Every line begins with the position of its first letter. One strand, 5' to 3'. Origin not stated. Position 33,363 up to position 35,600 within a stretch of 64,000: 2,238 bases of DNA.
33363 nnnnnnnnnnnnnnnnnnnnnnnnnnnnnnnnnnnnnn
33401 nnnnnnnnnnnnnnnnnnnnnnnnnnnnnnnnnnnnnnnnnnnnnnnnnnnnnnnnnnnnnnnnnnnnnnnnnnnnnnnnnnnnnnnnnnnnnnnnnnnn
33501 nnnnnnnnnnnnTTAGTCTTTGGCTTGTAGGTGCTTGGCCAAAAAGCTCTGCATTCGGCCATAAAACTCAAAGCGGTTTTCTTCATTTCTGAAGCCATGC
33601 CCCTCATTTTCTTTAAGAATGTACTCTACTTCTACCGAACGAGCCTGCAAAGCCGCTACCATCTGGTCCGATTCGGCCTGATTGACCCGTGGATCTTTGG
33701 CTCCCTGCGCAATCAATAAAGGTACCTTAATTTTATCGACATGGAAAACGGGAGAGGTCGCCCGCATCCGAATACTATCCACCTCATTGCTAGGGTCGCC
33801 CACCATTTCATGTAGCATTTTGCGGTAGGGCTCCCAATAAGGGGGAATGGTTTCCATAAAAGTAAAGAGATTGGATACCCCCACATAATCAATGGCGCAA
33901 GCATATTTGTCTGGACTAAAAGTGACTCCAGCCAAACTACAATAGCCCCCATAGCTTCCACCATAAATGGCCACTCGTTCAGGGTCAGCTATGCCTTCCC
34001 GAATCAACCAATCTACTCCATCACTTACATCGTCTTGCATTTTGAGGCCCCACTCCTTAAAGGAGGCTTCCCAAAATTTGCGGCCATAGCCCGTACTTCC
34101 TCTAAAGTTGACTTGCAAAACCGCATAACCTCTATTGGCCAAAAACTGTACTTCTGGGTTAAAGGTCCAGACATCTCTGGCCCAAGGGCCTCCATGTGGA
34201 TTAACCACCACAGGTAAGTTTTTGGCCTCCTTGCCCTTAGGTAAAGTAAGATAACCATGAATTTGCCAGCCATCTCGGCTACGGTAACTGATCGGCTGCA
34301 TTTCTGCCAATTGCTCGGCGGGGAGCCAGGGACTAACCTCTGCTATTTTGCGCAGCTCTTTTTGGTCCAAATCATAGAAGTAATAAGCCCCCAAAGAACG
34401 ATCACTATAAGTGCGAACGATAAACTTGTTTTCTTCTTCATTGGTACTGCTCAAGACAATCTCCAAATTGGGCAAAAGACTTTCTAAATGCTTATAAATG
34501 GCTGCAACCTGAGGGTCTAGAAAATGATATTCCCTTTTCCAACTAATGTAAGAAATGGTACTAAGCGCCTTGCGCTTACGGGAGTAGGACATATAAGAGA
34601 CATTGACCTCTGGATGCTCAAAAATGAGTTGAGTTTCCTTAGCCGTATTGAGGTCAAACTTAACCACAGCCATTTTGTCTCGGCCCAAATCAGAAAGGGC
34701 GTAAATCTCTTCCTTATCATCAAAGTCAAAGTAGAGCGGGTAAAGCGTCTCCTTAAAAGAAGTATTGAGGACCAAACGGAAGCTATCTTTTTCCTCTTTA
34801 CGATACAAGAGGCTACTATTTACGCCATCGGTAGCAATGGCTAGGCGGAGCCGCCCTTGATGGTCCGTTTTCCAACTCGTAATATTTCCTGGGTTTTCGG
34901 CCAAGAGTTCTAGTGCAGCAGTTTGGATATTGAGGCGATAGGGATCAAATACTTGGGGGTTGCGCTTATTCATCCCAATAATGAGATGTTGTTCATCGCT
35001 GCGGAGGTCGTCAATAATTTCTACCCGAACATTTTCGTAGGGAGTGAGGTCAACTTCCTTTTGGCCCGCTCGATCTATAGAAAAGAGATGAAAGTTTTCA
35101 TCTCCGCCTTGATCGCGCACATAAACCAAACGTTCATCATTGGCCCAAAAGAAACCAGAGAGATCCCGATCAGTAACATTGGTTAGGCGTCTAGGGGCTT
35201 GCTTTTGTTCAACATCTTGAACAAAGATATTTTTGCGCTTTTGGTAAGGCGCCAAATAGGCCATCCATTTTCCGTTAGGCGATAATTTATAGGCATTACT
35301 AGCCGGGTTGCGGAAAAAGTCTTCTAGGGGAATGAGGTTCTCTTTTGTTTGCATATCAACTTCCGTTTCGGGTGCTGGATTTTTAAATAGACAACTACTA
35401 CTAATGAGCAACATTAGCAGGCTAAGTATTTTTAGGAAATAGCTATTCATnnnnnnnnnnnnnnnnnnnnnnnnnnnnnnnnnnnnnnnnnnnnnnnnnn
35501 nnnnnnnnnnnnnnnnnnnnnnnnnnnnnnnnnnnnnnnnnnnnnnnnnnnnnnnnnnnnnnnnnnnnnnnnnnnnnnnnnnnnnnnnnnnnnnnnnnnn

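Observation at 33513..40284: Secreted 1142-aa WD40-repeat + caspase (C14) fusion protein flanked by a secreted S9 peptidase and an esterase lipoprotein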

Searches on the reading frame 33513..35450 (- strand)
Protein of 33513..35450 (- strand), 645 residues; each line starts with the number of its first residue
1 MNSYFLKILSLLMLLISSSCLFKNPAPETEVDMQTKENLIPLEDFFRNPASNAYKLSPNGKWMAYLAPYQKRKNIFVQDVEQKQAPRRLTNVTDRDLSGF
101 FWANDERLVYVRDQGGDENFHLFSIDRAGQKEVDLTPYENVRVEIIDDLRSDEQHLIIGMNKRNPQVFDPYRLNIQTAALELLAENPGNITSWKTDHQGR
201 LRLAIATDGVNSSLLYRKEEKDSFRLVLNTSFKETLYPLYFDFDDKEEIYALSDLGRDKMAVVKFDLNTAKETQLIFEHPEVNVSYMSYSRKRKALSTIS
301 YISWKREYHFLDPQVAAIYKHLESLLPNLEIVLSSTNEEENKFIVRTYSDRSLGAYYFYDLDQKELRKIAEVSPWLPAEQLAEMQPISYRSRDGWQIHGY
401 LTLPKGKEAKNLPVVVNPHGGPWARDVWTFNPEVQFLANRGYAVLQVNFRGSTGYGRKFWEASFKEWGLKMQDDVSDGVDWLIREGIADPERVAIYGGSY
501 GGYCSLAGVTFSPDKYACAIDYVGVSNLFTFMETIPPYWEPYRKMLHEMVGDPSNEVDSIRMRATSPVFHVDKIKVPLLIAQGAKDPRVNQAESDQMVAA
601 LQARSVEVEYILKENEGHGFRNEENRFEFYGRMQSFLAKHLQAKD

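Call 3: search_protein_families(library=pfam, proteins=[window:33513-35450:-], max_evalue=0.01)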
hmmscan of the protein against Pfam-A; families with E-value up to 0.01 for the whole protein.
window:33513-35450:- (645 aa): 11 families
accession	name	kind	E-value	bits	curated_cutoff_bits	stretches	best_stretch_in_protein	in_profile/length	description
PF00326.27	Peptidase_S9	-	1.9e-48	165.2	22.6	1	428-642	1-211/213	Prolyl oligopeptidase family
PF20434.5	BD-FAE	-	2.8e-16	60.1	26.8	1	403-601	5-215/215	BD-FAE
PF02129.25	Peptidase_S15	-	3.6e-14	53.5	23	1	393-530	1-134/262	X-Pro dipeptidyl-peptidase (S15 family)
PF01738.24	DLH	-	2e-08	34.5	21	1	433-626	33-194/217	Dienelactone hydrolase family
PF12146.15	Hydrolase_4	-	6.5e-07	29.3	27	1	570-611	186-227/239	Serine aminopeptidase, S33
PF12697.13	Abhydrolase_6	-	7.8e-07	30.4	26.3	1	419-625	5-210/217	Alpha/beta hydrolase family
PF05448.18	AXE1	-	1.1e-06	28.1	21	1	379-457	51-125/321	Acetyl xylan esterase (AXE1)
PF00561.26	Abhydrolase_1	-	3.1e-05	24.2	25.8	1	413-507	1-85/245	alpha/beta hydrolase fold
PF07859.19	Abhydrolase_3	-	0.0003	21.1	25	1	473-620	50-208/210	alpha/beta hydrolase fold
PF24817.1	WD40_WDHD1_1st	-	0.00074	19.2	109.9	0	52-115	226-286/291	WDHD1 first WD40 domain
PF00756.26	Esterase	-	0.0012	19.1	22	0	395-565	6-191/251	Putative esterase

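Call 7: search_protein_families(library=ncbifam, proteins=[window:33513-35450:-], max_evalue=0.01)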
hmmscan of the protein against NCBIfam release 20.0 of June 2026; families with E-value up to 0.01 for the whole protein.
window:33513-35450:- (645 aa): 12 families
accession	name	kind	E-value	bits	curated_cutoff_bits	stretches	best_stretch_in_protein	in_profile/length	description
NF053518.1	DipepPtdsDpp5Prph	equivalog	1.3e-26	93.4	900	1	258-641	275-654/655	dipeptidyl-peptidase Dpp5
NF033523.0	lasso_peptidase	equivalog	2.8e-19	69.3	400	1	360-632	353-628/638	Atxe2 family lasso peptide isopeptidase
TIGR00976.1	CocE_NonD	subfamily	3.3e-07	29.7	66.3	1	391-527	3-133/550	CocE/NonD family hydrolase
NF007511.0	PRK10115.1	equivalog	4.4e-07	28.7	1313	1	434-612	467-643/686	oligopeptidase B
NF041440.1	hydrolase_YghX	exception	4.7e-07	29.2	460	1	570-624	215-268/292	YghX family hydrolase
TIGR02800.1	propeller_TolB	equivalog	5.5e-07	28.9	343.15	1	55-185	241-364/418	Tol-Pal system beta propeller repeat protein TolB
NF050058.1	e_dPHAscl_type1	hypoth_equivalog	9.5e-06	25.3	150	1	400-603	11-206/276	extracellular catalytic domain type 1 short-chain-length polyhydroxyalkanoate depolymerase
NF007857.0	PRK10566.1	equivalog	3.1e-05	23.9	201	1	402-617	17-228/249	esterase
NF003124.0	PRK04043.1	equivalog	5.4e-05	22.2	428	1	63-129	248-312/419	Tol-Pal system protein TolB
NF047920.1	lactonase_UilS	equivalog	0.00029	20.7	400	1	401-508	13-115/285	UilS family quorum-quenching N-acyl-homoserine lactonase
NF041902.1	pecacetest_PaeX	equivalog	0.0012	17.9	550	1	488-620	148-283/318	pectin acetylesterase PaeX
NF052354.1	EstLipQMycob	equivalog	0.0033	16.1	700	0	474-620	218-376/418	esterase LipQ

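Call 35: search_protein_families(library=padloc, proteins=[window:33513-35450:-], max_evalue=0.01)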
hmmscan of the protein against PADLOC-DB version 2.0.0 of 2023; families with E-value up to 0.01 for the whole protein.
window:33513-35450:- (645 aa): 0 families
